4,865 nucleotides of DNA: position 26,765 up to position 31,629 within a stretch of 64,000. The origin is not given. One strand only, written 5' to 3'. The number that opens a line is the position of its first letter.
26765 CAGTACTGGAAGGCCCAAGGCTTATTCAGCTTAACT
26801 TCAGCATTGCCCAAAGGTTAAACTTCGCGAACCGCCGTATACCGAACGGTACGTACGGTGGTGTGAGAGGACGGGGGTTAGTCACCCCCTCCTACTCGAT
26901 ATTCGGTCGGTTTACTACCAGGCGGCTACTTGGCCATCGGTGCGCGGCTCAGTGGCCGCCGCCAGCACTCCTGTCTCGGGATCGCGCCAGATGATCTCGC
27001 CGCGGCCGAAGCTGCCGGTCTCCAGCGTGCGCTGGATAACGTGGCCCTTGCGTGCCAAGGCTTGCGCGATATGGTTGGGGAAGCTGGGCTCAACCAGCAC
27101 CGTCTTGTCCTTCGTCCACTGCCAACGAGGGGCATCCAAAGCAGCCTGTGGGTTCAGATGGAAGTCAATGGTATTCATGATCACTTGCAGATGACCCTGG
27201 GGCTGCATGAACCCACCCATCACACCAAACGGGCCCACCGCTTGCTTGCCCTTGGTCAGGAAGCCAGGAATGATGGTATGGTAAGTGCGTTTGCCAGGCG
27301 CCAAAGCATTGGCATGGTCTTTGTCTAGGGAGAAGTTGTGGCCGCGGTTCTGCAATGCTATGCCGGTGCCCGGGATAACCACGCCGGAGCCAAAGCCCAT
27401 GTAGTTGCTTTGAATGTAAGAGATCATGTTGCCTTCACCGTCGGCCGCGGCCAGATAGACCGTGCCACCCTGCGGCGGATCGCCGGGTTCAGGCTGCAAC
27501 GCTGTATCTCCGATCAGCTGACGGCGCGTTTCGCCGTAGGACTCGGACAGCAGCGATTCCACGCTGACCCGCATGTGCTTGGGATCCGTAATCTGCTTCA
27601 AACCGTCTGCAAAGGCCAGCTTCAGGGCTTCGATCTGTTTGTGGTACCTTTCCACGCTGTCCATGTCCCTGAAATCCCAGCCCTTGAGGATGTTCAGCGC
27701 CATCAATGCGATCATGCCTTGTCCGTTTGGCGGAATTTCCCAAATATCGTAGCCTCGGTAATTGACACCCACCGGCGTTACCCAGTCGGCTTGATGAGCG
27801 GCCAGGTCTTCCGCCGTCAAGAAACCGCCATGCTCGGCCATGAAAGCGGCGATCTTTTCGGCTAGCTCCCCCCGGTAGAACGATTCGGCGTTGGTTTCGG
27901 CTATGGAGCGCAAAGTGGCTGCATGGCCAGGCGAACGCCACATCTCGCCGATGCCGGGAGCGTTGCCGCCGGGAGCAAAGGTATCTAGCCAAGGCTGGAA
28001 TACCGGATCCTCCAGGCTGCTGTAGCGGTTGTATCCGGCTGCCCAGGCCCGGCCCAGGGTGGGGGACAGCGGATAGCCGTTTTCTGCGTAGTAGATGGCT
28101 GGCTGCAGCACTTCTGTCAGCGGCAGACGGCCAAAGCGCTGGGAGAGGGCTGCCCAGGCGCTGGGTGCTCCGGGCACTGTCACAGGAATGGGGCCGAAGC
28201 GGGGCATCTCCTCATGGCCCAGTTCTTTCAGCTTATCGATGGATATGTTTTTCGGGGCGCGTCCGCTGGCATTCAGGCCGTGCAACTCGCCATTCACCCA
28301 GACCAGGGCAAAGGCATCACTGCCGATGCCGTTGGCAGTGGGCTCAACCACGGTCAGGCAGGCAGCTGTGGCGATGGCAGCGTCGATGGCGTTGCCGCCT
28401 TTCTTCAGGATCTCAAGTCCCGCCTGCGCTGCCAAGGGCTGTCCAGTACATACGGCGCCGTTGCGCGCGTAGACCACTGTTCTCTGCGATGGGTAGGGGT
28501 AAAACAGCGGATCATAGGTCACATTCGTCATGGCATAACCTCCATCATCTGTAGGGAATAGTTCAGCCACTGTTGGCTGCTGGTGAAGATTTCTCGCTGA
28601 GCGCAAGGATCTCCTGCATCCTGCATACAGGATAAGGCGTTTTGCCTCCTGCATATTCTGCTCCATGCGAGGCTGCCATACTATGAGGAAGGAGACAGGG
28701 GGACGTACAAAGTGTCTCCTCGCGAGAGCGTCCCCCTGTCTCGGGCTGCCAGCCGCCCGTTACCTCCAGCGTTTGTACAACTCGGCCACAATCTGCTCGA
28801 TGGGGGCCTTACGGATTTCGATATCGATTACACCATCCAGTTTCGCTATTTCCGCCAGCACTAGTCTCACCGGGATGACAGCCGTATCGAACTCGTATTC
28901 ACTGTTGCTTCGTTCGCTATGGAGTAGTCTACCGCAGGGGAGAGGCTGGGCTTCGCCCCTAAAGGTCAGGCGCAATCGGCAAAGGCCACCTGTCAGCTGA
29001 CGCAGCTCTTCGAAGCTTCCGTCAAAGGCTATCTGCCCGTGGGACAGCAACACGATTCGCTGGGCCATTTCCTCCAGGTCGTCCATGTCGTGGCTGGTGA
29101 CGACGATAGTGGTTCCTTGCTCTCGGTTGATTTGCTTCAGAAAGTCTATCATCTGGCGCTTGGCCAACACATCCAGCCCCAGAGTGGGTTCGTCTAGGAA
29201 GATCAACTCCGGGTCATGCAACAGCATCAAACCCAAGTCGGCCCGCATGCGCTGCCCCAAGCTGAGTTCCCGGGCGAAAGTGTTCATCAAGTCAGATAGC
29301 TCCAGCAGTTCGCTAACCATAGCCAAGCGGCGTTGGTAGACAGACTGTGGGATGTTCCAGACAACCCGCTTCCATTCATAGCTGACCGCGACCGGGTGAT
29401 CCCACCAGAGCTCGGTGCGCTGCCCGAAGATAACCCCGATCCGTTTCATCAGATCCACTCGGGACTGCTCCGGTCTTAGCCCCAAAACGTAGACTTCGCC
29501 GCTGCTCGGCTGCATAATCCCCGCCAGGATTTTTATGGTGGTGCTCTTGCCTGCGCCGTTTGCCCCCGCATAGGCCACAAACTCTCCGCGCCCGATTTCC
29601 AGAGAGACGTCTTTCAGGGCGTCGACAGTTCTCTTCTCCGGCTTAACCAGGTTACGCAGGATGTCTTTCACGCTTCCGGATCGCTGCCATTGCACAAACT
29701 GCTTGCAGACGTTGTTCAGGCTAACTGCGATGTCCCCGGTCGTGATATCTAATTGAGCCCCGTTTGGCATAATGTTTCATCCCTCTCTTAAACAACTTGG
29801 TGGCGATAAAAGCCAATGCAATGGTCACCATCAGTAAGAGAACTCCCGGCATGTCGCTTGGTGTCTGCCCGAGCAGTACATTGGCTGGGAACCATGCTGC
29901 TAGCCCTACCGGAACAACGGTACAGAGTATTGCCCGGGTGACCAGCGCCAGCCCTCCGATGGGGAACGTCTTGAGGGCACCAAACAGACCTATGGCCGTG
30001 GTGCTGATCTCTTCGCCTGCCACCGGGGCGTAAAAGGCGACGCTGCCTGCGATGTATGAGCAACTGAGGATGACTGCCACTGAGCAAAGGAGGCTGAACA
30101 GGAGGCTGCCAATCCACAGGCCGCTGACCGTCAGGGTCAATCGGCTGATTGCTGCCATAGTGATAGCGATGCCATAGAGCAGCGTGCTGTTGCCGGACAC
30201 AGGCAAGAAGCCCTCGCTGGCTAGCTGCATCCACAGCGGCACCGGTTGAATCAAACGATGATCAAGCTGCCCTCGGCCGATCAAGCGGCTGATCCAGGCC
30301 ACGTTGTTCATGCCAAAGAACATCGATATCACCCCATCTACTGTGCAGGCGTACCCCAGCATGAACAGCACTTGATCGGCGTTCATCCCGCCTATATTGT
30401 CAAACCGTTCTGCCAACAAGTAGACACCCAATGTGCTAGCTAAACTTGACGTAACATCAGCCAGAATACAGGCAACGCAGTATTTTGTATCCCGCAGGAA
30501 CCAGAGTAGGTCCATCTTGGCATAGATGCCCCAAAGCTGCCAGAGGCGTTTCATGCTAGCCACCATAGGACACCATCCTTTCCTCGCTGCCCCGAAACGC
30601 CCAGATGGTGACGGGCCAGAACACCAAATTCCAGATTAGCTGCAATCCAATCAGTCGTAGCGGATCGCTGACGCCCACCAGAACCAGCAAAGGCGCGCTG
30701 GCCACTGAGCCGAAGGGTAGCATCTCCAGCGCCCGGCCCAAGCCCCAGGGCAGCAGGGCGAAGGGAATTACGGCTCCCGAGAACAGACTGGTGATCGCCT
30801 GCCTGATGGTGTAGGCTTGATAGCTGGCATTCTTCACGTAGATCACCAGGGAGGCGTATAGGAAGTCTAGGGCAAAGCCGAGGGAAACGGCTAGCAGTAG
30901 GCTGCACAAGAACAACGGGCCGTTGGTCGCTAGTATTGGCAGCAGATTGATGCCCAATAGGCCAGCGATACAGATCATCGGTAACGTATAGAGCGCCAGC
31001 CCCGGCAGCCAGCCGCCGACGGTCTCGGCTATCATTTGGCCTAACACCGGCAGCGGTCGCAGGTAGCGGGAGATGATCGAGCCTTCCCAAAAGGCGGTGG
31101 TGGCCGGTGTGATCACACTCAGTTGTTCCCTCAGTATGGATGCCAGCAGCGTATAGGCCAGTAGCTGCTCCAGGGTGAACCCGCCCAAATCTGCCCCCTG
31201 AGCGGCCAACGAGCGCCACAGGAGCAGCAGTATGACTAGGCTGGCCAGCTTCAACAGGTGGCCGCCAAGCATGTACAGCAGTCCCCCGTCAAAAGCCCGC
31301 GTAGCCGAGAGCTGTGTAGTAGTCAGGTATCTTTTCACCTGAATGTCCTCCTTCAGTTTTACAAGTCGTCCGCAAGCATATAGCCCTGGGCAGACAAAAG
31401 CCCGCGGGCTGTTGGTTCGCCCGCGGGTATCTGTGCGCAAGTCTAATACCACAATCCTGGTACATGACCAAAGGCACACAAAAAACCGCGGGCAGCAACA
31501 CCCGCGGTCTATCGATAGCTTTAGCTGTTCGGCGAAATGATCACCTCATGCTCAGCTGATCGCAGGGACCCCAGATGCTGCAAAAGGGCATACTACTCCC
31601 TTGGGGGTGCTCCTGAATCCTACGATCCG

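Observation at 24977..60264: Three further palindromic repeat families (B, C, D) sharing a GACAG-GGGACG core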

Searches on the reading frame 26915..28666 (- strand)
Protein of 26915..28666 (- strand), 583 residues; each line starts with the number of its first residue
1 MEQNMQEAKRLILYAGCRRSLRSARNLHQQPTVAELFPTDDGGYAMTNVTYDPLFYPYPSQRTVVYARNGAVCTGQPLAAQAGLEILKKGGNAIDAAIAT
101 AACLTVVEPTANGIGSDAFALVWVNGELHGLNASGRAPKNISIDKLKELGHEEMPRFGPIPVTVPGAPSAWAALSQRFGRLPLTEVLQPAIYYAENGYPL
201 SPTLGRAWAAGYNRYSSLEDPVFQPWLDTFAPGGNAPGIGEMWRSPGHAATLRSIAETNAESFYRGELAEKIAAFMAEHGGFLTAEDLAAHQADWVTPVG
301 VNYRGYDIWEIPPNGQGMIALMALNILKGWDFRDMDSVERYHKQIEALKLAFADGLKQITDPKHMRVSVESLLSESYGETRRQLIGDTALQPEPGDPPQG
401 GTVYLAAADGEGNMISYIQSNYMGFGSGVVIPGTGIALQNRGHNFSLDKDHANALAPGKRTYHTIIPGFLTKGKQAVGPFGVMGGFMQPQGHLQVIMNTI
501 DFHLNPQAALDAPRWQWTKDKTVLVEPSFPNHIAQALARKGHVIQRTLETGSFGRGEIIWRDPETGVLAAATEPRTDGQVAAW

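Call 18: find_encoding_contigs(protein=window:26915-28666:-, flank=10000, max_places=4)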
Protein window:26915-28666:- (583 aa): no gene with exactly this product is on record in the collection.

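Call 29: search_protein_families(library=pfam, proteins=[window:26915-28666:-])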
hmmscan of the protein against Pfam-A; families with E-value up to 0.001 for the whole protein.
window:26915-28666:- (583 aa): 1 family
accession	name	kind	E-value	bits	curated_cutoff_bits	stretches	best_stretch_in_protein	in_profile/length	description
PF01019.26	G_glu_transpept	-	6.4e-157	523.9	27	1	85-578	2-512/512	Gamma-glutamyltranspeptidase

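Call 40: find_homologous_proteins(query=window:26915-28666:-, max_evalue=1e-50)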
Query window:26915-28666:- (583 aa): 8000 proteins with E <= 1e-50 among 8000 candidates; the best 120 are listed.
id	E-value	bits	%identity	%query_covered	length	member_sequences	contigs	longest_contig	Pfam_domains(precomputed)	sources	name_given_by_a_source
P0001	0.0e+0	1245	100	92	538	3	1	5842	PF01019.28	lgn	-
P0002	0.0e+0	1105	88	92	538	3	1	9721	PF01019.28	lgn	-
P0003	0.0e+0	1015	80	92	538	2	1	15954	PF01019.28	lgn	-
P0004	4.2e-296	1001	80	92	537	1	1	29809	PF01019.28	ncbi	-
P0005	6.5e-294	994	78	92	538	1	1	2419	PF01019.28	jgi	jgi:gamma-glutamyltranspeptidase/glutathione hydrolase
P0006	3.2e-291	985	78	92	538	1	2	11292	PF01019.28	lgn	-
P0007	3.4e-278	942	74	91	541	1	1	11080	PF01019.28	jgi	jgi:gamma-glutamyltranspeptidase/glutathione hydrolase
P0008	5.6e-277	938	74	91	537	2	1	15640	PF01019.28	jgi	jgi:gamma-glutamyltranspeptidase/glutathione hydrolase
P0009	7.6e-275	931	75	91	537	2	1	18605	PF01019.28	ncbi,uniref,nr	ncbi:gamma-glutamyltransferase [Caldalkalibacillus thermarum]|uniref:gamma-glutamyltransferase famil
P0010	7.8e-275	931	75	92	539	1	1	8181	PF01019.28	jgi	jgi:gamma-glutamyltranspeptidase/glutathione hydrolase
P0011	1.6e-274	930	74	92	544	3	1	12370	PF01019.28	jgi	jgi:gamma-glutamyltranspeptidase/glutathione hydrolase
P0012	1.9e-271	920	74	92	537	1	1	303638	PF01019.28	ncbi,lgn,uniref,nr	ncbi:gamma-glutamyltranspeptidase/glutathione hydrolase [Caldalkalibacillus uzonensis]|uniref:Gamma-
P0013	5.9e-271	918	73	92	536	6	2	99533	PF01019.28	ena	-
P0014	7.9e-271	918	72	92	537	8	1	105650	PF01019.28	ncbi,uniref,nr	ncbi:gamma-glutamyltransferase family protein [Alkalibacillus aidingensis]|uniref:gamma-glutamyltran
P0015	2.8e-270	916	73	91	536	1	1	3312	PF01019.28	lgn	-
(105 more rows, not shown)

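Call 41: find_encoding_contigs(protein=P0004, flank=10000, max_places=3)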
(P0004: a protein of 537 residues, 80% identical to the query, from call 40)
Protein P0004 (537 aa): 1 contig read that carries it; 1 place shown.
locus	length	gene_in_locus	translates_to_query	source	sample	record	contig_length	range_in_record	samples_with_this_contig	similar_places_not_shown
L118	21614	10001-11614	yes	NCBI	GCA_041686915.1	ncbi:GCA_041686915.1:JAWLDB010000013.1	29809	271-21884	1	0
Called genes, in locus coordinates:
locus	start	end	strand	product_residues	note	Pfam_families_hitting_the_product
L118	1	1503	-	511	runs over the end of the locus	PF00005:ABC_tran, PF13401:AAA_22 (faint), PF00005:ABC_tran, PF08352:oligo_HPY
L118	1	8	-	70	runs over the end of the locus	-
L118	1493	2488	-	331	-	PF02463:SMC_N (faint), PF00005:ABC_tran, PF13304:AAA_21 (weak), PF08352:oligo_HPY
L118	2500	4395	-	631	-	PF12911:OppC_N (weak), PF25390:WD40_RLD, PF00415:RCC1 (faint), PF13540:RCC1_2, PF25390:WD40_RLD, PF13540:RCC1_2 (weak), PF00528:BPD_transp_1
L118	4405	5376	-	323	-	PF19300:BPD_transp_1_N, PF00528:BPD_transp_1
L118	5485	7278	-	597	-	PF00496:SBP_bac_5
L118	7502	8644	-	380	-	PF01168:Ala_racemase_N, PF00842:Ala_racemase_C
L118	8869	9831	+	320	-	PF00990:GGDEF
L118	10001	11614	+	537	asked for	PF01019:G_glu_transpept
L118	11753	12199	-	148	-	-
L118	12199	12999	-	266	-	PF11299:DUF3100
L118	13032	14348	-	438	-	PF01546:Peptidase_M20, PF07687:M20_dimer (weak)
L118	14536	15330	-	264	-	PF12746:GNAT_acetyltran, PF13302:Acetyltransf_3 (weak), PF00583:Acetyltransf_1 (weak)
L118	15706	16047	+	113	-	-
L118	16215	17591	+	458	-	PF01554:MatE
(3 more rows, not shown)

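Call 42: find_encoding_contigs(protein=P0002, flank=10000, max_places=3)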
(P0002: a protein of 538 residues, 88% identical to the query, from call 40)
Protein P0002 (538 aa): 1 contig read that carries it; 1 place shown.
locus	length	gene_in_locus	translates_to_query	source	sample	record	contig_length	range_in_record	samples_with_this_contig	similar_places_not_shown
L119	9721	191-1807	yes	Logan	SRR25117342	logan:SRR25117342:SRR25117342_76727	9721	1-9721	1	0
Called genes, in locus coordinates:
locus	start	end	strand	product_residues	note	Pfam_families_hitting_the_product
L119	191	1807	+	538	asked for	PF01019:G_glu_transpept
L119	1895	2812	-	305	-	PF13484:Fer4_16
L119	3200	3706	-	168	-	PF00583:Acetyltransf_1 (weak), PF13508:Acetyltransf_7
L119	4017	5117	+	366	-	PF00990:GGDEF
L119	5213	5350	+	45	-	-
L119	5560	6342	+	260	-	PF06182:ABC2_membrane_6 (weak)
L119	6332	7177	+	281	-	PF06182:ABC2_membrane_6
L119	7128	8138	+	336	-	PF00005:ABC_tran, PF13304:AAA_21 (weak)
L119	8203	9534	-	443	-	PF09587:PGA_cap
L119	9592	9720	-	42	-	?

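Call 43: find_encoding_contigs(protein=P0003, flank=10000, max_places=3)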
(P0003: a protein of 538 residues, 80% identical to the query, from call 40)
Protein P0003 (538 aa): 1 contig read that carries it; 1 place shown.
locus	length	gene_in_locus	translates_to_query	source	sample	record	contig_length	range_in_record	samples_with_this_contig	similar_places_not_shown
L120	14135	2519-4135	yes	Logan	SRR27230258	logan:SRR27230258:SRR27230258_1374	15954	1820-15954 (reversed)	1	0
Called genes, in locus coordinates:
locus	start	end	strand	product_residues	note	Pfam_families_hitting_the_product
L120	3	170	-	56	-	?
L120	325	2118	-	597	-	PF00496:SBP_bac_5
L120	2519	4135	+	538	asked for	PF01019:G_glu_transpept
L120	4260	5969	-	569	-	PF04389:Peptidase_M28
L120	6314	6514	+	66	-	-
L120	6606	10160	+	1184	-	PF00664:ABC_membrane, PF03193:RsgA_GTPase (faint), PF13191:AAA_16 (faint), PF00005:ABC_tran, PF02463:SMC_N (weak), PF00664:ABC_membrane, PF00005:ABC_tran, PF02463:SMC_N (weak), +7 more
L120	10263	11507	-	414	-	PF04389:Peptidase_M28, PF05343:Peptidase_M42 (faint), PF01546:Peptidase_M20, PF07687:M20_dimer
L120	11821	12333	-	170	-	PF00702:Hydrolase, PF08645:PNK3P, PF13419:HAD_2 (weak), PF13242:Hydrolase_like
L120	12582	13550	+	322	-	PF08902:DUF1848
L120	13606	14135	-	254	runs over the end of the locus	-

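Call 47: find_encoding_contigs(protein=P0001, flank=10000, max_places=5)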
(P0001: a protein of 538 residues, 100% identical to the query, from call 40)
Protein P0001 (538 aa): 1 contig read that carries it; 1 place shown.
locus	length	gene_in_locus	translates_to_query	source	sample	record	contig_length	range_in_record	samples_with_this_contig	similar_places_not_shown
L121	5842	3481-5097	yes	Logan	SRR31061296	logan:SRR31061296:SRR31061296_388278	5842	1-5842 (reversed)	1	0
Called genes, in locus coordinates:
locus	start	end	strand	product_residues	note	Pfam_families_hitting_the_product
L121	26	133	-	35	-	-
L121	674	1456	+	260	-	PF06182:ABC2_membrane_6 (weak)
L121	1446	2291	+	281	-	PF06182:ABC2_membrane_6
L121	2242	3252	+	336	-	PF00005:ABC_tran, PF13304:AAA_21 (weak)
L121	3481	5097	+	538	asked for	PF01019:G_glu_transpept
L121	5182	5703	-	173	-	PF01636:APH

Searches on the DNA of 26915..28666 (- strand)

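Call 44: search_with_rna_model(model_id=R1, sources=[L118, L119, L120], filters=off, max_evalue=1)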
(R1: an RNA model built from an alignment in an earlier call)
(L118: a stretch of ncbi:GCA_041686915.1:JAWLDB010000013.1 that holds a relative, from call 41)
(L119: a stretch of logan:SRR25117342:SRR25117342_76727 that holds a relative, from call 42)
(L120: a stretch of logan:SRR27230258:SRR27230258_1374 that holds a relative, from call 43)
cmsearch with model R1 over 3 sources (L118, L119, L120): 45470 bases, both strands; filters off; matches with E-value up to 1: 5.
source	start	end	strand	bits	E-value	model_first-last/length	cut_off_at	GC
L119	8149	8181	-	18.1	0.0041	1-33/33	no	0.73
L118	17676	17700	+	12.6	0.19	1-33/33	no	0.52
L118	12804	12822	-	12.1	0.28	1-33/33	no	0.58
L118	885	904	-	10.4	0.9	1-33/33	no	0.55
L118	12804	12822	+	10.4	0.91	1-33/33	no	0.58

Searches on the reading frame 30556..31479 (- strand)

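Call 30: search_protein_families(library=pfam, proteins=[window:30556-31479:-])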
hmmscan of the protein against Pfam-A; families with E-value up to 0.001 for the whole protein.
window:30556-31479:- (307 aa): 1 family
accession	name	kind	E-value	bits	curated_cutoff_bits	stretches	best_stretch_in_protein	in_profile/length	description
PF06182.17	ABC2_membrane_6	-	3.6e-07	30.7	22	1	80-296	3-219/229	ABC-2 family transporter protein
